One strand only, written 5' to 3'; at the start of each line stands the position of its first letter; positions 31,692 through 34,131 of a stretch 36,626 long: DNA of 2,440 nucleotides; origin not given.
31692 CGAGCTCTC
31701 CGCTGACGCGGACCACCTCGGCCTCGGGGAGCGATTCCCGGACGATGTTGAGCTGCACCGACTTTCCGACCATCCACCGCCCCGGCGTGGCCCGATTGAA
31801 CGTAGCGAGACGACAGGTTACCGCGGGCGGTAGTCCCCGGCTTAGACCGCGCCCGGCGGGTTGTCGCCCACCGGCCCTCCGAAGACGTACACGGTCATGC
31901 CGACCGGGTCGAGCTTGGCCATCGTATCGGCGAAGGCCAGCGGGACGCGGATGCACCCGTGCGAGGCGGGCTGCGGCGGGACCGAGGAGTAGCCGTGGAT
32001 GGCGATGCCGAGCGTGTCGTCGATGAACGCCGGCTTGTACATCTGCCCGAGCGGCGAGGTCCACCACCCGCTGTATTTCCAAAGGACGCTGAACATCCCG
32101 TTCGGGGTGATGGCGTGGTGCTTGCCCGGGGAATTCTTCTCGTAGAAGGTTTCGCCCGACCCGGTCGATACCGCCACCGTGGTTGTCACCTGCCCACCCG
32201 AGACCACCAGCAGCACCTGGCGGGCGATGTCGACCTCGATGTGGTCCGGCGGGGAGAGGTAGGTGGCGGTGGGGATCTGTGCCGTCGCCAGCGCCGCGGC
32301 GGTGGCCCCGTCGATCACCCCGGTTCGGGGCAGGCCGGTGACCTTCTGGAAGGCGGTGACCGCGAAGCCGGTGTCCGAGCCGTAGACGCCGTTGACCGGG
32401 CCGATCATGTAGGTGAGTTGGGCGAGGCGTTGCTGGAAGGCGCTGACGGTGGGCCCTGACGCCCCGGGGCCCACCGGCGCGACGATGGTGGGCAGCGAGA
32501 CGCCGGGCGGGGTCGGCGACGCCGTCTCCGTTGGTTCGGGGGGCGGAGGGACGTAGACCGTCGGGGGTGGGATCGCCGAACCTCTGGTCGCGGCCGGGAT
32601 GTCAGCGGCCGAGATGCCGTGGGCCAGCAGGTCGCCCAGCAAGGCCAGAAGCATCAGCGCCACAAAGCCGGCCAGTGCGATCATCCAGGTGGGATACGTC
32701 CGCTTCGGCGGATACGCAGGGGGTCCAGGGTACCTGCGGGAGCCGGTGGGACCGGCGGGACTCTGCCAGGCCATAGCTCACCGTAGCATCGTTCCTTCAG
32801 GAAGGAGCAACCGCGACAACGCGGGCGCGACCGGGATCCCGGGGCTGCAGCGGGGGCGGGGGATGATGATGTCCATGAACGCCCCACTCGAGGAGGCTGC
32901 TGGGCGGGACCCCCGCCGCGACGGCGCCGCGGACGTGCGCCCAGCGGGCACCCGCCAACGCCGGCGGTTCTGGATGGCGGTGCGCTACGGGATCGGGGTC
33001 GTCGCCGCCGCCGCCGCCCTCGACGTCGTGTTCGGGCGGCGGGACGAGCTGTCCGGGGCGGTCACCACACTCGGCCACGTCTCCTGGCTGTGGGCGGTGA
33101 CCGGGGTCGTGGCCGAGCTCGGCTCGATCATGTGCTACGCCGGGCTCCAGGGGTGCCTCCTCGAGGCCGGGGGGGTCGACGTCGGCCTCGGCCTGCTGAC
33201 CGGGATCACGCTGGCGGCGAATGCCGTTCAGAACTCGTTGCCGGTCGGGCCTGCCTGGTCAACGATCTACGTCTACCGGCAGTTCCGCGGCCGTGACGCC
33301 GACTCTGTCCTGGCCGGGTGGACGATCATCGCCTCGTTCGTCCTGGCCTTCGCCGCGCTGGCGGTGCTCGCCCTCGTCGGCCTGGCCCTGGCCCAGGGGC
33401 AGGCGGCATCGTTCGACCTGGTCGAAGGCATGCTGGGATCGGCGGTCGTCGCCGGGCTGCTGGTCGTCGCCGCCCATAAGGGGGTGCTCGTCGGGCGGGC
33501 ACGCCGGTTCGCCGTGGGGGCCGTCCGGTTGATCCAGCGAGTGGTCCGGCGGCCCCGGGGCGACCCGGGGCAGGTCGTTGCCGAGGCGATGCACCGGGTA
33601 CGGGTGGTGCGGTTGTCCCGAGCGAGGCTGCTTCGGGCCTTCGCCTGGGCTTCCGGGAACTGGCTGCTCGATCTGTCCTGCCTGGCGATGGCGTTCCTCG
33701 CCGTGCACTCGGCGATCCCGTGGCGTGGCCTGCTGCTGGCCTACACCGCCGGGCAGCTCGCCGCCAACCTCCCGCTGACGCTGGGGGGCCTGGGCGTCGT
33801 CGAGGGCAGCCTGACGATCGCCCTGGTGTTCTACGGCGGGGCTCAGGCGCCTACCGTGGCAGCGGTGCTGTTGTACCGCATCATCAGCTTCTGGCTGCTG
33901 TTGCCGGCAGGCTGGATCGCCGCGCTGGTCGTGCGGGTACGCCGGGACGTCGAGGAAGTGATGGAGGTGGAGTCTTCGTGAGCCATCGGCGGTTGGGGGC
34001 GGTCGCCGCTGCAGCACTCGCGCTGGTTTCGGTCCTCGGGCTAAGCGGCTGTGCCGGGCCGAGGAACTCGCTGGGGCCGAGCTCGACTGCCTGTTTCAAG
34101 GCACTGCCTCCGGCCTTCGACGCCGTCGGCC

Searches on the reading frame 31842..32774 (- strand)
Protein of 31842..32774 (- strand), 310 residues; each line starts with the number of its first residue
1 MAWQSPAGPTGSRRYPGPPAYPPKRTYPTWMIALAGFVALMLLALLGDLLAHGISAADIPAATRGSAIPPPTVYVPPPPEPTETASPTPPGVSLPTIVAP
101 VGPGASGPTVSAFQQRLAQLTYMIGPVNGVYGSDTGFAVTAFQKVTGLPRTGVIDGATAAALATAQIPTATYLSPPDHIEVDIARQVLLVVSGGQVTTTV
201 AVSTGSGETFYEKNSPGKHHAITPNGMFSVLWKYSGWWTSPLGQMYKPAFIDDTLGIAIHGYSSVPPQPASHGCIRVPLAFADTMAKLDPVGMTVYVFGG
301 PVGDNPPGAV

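Call 46: search_protein_families(library=pfam, proteins=[window:31842-32774:-], max_evalue=0.001)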
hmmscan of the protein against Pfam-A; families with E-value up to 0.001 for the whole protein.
window:31842-32774:- (310 aa): 2 families
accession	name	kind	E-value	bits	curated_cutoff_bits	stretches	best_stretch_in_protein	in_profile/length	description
PF01471.23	PG_binding_1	-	8.1e-14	52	23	1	106-162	1-57/57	Putative peptidoglycan binding domain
PF03734.19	YkuD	-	2.9e-13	51.1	23.4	1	177-297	2-146/146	L,D-transpeptidase catalytic domain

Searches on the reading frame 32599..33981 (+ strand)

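Call 46: search_protein_families(library=pfam, proteins=[window:32599-33981:+], max_evalue=0.001)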
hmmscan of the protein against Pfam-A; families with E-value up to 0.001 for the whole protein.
window:32599-33981:+ (460 aa): 1 family
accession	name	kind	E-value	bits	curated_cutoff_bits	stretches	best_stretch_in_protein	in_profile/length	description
PF03706.18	LPG_synthase_TM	-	8e-23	81.8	33.4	1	147-438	17-302/302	Lysylphosphatidylglycerol synthase TM region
